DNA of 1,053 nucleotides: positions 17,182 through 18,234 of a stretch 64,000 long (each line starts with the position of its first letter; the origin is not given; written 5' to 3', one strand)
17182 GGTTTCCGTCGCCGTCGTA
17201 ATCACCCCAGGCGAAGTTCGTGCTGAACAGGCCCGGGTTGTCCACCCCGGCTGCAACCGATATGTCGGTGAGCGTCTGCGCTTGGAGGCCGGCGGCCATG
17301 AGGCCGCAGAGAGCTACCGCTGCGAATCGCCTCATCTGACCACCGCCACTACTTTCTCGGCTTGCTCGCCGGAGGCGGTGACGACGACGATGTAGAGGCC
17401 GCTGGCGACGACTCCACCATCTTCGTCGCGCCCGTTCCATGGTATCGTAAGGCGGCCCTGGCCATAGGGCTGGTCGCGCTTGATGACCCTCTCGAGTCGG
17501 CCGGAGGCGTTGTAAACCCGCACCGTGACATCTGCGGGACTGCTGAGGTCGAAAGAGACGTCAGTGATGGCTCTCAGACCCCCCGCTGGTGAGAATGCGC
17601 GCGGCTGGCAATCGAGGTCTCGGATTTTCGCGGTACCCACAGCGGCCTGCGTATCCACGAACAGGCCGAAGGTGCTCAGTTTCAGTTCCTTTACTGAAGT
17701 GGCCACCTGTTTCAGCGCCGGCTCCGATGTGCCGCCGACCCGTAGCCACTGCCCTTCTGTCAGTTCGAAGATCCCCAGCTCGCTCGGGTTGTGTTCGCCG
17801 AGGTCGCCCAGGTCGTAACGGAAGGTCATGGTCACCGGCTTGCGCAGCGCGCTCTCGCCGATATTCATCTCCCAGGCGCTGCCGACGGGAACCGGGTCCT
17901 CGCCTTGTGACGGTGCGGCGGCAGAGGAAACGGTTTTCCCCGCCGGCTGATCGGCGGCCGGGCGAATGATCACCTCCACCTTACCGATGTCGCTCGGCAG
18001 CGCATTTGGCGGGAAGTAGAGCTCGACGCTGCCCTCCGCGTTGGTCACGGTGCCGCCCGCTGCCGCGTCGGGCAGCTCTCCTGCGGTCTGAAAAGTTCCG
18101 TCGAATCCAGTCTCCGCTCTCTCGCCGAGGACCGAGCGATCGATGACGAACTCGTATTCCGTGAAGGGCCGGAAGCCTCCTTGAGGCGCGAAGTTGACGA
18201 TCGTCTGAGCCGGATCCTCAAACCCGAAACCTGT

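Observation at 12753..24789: NusG-paralog-led ~12 kb surface-protein operon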

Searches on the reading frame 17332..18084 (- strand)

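Call 81: search_protein_families(library=pfam, proteins=[window:17332-18084:-], max_evalue=1)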
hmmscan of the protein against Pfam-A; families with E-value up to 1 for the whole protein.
window:17332-18084:- (250 aa): 1 family
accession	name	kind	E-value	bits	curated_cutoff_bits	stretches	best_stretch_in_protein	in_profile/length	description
PF13860.13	FlgD_ig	-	9e-11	42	27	1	175-239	13-77/79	FlgD Ig-like domain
